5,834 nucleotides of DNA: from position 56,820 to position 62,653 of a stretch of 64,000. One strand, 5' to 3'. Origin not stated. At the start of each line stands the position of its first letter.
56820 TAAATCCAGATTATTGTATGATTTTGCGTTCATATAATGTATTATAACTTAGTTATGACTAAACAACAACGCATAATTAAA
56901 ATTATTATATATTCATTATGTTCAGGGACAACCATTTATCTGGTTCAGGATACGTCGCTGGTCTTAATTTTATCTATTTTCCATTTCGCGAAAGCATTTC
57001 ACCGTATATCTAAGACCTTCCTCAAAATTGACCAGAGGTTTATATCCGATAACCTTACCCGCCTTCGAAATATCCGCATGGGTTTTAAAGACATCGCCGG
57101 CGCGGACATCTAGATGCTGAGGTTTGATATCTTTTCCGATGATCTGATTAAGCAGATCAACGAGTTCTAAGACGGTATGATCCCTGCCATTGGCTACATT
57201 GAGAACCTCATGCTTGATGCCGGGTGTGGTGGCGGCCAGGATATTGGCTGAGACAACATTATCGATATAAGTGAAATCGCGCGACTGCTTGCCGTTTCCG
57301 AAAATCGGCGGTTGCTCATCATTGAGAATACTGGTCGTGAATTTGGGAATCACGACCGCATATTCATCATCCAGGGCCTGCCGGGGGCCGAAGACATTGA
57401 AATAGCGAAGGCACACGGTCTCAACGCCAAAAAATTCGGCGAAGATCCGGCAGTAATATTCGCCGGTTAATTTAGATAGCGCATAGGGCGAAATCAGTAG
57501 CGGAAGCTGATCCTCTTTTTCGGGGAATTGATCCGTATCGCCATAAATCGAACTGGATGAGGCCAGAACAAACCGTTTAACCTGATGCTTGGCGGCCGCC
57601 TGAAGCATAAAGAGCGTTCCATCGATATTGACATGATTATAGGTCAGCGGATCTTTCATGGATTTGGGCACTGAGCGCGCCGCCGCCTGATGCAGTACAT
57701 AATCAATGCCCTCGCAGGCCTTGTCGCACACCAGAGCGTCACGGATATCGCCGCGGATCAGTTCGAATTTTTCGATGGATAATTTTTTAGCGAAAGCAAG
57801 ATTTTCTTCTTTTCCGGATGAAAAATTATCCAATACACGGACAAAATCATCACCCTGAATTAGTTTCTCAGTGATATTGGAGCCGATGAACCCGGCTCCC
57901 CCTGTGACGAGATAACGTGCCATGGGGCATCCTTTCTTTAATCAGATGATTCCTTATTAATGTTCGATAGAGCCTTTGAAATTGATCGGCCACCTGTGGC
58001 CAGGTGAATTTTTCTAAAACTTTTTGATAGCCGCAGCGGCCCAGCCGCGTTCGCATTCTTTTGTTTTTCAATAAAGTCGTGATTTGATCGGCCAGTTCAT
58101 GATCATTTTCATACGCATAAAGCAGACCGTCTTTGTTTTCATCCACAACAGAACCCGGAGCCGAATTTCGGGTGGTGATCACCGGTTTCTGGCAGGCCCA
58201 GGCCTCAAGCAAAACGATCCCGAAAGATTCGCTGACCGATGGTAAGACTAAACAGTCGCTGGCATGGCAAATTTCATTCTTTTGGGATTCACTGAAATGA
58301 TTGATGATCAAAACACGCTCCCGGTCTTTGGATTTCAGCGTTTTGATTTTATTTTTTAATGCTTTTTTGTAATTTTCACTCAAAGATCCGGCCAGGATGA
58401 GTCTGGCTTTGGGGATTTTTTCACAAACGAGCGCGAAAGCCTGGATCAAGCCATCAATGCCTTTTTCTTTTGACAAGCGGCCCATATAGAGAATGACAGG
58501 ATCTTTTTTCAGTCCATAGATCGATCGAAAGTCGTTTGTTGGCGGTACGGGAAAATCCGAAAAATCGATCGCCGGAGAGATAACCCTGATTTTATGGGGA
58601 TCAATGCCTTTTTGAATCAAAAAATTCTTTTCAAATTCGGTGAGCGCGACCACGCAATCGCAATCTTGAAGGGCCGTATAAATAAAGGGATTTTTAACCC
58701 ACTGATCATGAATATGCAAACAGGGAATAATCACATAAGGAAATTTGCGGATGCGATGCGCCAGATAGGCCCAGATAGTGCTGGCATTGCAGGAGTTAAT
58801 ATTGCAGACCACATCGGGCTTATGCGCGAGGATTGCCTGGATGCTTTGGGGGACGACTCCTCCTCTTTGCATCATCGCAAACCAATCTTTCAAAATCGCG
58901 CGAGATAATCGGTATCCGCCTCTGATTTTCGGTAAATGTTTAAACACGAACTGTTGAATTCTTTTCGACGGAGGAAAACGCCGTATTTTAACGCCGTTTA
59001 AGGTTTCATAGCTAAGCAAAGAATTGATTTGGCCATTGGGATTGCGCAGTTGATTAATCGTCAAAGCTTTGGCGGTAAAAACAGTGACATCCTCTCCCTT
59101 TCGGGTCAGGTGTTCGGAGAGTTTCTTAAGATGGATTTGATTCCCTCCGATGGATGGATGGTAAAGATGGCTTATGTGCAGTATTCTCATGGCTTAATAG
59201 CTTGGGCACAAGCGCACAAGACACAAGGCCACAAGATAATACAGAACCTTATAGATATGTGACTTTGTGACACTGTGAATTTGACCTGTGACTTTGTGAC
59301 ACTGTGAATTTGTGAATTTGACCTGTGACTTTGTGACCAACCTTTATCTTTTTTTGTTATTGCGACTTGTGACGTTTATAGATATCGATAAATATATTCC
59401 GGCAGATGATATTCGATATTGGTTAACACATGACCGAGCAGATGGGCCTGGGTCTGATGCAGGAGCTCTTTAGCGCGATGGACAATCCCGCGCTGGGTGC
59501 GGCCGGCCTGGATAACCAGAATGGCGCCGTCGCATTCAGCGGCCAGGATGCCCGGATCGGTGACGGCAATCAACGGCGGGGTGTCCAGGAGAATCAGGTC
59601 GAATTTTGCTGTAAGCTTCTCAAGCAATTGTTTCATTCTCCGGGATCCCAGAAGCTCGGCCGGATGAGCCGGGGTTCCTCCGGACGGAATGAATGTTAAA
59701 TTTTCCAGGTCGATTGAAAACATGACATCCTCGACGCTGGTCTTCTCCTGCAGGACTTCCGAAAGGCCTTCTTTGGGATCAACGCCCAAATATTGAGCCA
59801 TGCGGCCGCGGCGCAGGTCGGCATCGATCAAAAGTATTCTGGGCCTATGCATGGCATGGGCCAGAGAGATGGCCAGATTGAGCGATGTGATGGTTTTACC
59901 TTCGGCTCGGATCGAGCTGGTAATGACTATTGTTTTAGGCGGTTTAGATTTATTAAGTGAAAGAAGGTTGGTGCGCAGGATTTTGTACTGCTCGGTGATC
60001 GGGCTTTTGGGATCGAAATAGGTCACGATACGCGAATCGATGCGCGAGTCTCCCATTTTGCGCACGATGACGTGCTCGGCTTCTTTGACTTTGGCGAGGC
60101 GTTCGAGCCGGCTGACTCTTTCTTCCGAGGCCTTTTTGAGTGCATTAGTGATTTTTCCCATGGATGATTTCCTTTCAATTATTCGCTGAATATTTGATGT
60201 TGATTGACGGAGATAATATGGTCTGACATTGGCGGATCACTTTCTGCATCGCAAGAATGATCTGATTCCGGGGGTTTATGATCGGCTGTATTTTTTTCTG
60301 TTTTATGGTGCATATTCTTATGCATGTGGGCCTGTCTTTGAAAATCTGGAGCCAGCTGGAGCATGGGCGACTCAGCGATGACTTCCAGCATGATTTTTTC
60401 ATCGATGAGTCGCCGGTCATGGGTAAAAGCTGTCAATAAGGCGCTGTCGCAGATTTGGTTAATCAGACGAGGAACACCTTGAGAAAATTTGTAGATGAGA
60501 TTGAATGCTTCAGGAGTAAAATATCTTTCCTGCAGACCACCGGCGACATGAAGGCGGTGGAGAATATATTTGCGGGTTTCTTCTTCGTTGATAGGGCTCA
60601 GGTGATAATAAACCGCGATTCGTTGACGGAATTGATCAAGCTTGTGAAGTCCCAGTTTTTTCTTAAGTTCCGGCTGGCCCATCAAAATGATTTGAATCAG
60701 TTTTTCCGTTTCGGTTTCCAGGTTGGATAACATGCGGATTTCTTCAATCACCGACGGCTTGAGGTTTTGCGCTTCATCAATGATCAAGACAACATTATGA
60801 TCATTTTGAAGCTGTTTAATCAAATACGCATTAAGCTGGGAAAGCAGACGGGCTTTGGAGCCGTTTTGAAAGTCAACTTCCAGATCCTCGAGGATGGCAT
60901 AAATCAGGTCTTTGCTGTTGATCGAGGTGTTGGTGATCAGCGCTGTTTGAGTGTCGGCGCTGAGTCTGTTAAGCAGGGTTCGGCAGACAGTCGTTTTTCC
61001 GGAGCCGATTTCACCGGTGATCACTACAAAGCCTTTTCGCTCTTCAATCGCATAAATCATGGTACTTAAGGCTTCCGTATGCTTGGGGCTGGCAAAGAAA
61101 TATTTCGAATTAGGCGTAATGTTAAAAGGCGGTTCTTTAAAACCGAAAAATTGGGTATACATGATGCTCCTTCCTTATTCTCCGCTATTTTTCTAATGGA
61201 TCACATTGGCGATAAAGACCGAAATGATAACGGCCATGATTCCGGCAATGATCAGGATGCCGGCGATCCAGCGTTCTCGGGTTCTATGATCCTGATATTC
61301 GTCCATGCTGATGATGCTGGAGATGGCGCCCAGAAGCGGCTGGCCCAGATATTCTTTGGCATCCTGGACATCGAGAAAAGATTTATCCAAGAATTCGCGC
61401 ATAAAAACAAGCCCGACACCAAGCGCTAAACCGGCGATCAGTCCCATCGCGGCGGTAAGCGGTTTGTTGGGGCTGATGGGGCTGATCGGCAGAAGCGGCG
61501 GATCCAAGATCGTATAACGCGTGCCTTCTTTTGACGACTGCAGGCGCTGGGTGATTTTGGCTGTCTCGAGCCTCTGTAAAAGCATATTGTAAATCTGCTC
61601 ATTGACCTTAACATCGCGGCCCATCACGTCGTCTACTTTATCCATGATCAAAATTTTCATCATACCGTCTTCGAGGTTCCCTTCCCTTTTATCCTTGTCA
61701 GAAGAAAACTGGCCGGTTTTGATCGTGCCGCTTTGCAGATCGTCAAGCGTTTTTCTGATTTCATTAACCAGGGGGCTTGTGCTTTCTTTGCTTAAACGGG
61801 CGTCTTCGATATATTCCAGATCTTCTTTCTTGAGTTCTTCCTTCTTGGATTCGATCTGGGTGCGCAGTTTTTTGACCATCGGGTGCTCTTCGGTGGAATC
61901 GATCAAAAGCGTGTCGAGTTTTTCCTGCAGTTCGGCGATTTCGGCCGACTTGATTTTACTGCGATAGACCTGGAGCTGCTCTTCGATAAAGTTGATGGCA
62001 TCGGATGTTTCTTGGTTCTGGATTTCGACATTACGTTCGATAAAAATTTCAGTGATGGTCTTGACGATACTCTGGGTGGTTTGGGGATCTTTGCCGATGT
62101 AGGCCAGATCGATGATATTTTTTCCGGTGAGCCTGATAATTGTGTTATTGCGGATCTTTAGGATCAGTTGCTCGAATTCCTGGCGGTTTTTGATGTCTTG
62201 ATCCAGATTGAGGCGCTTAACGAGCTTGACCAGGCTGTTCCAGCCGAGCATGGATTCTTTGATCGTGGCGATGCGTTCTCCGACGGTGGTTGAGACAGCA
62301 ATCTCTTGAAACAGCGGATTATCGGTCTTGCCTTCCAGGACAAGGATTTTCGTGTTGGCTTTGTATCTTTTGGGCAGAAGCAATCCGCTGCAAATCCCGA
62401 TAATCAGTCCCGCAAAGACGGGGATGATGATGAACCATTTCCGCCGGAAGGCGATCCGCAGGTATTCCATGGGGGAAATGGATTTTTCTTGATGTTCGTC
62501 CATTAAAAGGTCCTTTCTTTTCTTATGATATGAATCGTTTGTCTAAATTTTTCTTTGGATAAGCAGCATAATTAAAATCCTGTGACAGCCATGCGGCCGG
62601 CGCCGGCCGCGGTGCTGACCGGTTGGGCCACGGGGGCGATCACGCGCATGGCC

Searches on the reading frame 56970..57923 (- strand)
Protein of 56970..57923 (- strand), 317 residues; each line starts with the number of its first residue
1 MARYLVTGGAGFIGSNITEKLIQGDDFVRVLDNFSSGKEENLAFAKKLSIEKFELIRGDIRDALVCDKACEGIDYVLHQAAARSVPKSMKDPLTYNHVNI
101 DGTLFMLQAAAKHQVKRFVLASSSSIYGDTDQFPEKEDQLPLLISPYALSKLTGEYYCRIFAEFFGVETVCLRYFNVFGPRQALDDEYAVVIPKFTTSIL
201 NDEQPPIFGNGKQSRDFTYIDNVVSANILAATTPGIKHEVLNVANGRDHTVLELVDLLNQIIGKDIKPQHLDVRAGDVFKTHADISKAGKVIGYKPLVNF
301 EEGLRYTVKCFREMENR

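Call 3: search_protein_families(library=pfam, proteins=[window:56970-57923:-], max_evalue=0.01)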
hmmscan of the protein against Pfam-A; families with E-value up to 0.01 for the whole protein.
window:56970-57923:- (317 aa): 10 families
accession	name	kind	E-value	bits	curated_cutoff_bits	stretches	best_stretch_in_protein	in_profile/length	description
PF01370.27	Epimerase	-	1.1e-56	192.4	20.9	1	5-244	2-240/240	NAD dependent epimerase/dehydratase family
PF16363.11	GDP_Man_Dehyd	-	1e-51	176.9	27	1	5-305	1-330/332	GDP-mannose 4,6 dehydratase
PF01073.25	3Beta_HSD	-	9e-29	100.8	22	1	5-232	1-230/280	3-beta hydroxysteroid dehydrogenase/isomerase family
PF02719.21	Polysacc_synt_2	-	6.1e-17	62.2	20.2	1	5-270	2-255/293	Polysaccharide biosynthesis protein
PF07993.18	NAD_binding_4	-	5.4e-09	36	20.1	1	6-225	1-256/258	Male sterility protein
PF13460.12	NAD_binding_10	-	6.2e-08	33.1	27.2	1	8-138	1-114/184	NAD(P)H-binding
PF04321.23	RmlD_sub_bind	-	8.6e-06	25.5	27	1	4-159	3-137/287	RmlD substrate binding domain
PF05368.20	NmrA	-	0.00033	20.8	27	1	5-124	6-108/298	NmrA-like family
PF00106.31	adh_short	-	0.0065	16.4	26.6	0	5-113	4-122/195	short chain dehydrogenase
PF08659.16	KR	-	0.008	16.6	22.6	0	2-129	1-143/180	KR domain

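Call 69: search_protein_families(library=ncbifam, proteins=[window:56970-57923:-], max_evalue=0.00001)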
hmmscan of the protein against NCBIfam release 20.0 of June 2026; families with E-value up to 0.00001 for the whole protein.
window:56970-57923:- (317 aa): 28 families (the best 25 are shown)
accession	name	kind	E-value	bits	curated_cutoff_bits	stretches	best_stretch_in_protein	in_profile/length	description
NF011728.1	PRK15181.1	equivalog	1.9e-74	250.8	760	1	3-311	17-337/348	Vi polysaccharide biosynthesis UDP-N-acetylglucosaminuronic acid C-4 epimerase TviC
TIGR01179.1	galE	equivalog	2.1e-51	174.8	262.3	1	5-299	3-312/332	UDP-glucose 4-epimerase GalE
TIGR04180.1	EDH_00030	hypoth_equivalog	1.3e-48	165.6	475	1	5-296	2-294/297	NAD-dependent 4,6-dehydratase LegB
TIGR01181.1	dTDP_gluc_dehyt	equivalog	7.5e-46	156.7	365.1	1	3-315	1-315/321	dTDP-glucose 4,6-dehydratase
TIGR02197.1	heptose_epim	equivalog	9.2e-37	126.9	274.6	1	5-308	2-310/316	ADP-glyceromanno-heptose 6-epimerase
NF007956.0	PRK10675.1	subfamily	1.1e-31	110.2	394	1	3-295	2-313/338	UDP-glucose 4-epimerase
NF007582.0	PRK10217.1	equivalog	1.3e-24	87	698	1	1-311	1-331/355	dTDP-glucose 4,6-dehydratase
NF007490.0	PRK10084.1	subfamily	7e-24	84.5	649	1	4-311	3-334/361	dTDP-glucose 4,6-dehydratase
NF008360.0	PRK11150.1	equivalog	8e-22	77.8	452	1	5-254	3-246/310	ADP-glyceromanno-heptose 6-epimerase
TIGR03466.1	HpnA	hypoth_equivalog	3.8e-19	68.8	367.65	1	4-162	3-156/327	hopanoid-associated sugar epimerase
NF042422.1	oxyalk_red_OleD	equivalog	4.5e-19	69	580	1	4-263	3-251/329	2-alkyl-3-oxoalkanoate reductase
NF047922.1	GDPFucSynFcl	equivalog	6.5e-19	68.5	500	1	93-314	77-304/308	GDP-L-fucose synthase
NF042423.1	oxyalk_red_Shew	equivalog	7.3e-17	61.4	580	1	3-233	10-223/331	2-alkyl-3-oxoalkanoate reductase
NF052578.1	StrlDmthSdmBMthl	equivalog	4.7e-15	56.1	600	1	5-265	4-248/328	sterol demethylase protein SdmB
TIGR01472.1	gmd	equivalog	7.5e-15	55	415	1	5-274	4-280/342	GDP-mannose 4,6-dehydratase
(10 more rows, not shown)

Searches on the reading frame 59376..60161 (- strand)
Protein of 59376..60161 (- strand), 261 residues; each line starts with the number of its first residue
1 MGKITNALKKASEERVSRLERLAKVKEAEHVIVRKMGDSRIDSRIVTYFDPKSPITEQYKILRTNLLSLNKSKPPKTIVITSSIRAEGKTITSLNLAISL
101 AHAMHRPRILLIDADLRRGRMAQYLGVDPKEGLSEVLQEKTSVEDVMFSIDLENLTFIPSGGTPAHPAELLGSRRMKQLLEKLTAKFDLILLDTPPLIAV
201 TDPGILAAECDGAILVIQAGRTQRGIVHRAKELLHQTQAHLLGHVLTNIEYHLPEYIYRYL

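Call 69: search_protein_families(library=ncbifam, proteins=[window:59376-60161:-], max_evalue=0.00001)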
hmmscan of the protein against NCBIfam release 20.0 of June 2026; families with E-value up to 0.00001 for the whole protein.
window:59376-60161:- (261 aa): 8 families
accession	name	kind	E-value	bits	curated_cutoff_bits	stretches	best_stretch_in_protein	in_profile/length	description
TIGR01007.1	eps_fam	subfamily_domain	1.2e-49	168.6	108.05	1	57-259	1-201/204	polysaccharide biosynthesis tyrosine autokinase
TIGR03018.1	pepcterm_TyrKin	hypoth_equivalog_domain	1.3e-48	165.1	230.65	1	46-239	2-201/207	XrtA-associated tyrosine autokinase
TIGR03029.1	EpsG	equivalog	4.9e-32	111.2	313.8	1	29-247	58-273/274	chain length determinant protein tyrosine kinase EpsG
NF008568.0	PRK11519.1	equivalog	3.5e-30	104.8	1068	1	43-218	494-667/720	tyrosine-protein kinase Wzc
NF007350.0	PRK09841.1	equivalog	5.5e-30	104.1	1248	1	51-249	507-703/726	tyrosine-protein kinase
TIGR01005.1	eps_transp_fam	subfamily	5.4e-27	94.3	411.7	1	31-244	504-713/754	exopolysaccharide transport protein family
TIGR01969.1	minD_arch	subfamily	5.1e-10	39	201.75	1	77-246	2-167/251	cell division ATPase MinD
TIGR01968.1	minD_bact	equivalog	2.2e-09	37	212.9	1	76-200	2-125/261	septum site-determining protein MinD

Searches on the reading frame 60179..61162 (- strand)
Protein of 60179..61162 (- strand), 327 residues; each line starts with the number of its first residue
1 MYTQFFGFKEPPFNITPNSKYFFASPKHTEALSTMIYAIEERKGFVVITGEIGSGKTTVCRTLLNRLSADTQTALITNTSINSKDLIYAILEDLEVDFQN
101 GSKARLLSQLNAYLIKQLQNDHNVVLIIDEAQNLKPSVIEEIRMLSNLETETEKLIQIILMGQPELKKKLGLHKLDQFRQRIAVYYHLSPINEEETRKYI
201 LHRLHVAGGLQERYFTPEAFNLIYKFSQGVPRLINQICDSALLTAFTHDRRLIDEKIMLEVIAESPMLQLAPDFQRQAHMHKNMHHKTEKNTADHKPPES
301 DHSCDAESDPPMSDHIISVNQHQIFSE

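Call 69: search_protein_families(library=ncbifam, proteins=[window:60179-61162:-], max_evalue=0.00001)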
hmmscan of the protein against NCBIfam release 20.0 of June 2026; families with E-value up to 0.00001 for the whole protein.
window:60179-61162:- (327 aa): 1 family
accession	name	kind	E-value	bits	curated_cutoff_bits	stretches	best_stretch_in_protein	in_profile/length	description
TIGR03015.1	pepcterm_ATPase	hypoth_equivalog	5.3e-91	304.8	324.5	1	1-264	1-265/269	XrtA/PEP-CTERM system-associated ATPase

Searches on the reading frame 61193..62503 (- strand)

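Call 69: search_protein_families(library=ncbifam, proteins=[window:61193-62503:-], max_evalue=0.00001)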
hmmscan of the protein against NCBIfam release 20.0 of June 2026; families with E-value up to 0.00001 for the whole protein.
window:61193-62503:- (436 aa): 7 families
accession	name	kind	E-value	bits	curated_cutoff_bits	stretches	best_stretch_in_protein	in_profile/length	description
TIGR03007.1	pepcterm_ChnLen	equivalog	2.6e-74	250.3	278.85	2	188-425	255-493/498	XrtA system polysaccharide chain length determinant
TIGR03017.1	EpsF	equivalog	1.3e-22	80.2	422.75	2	204-395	250-444/444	chain length determinant protein EpsF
NF008568.0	PRK11519.1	equivalog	4.5e-13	48.3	1068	1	113-413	210-485/720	tyrosine-protein kinase Wzc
NF007350.0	PRK09841.1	equivalog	2.6e-12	45.7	1248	1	128-411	227-483/726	tyrosine-protein kinase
TIGR01006.1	polys_exp_MPA1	subfamily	5.6e-11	42.3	296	1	331-396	158-223/226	CspC family polysaccharide chain length determinant protein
TIGR01005.1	eps_transp_fam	subfamily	8.1e-10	37.5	411.7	1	178-393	261-476/754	exopolysaccharide transport protein family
NF041864.1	EpsV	equivalog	1.3e-09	37.2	800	0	298-375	385-462/484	PCP family exopolysaccharide biosynthesis protein EpsV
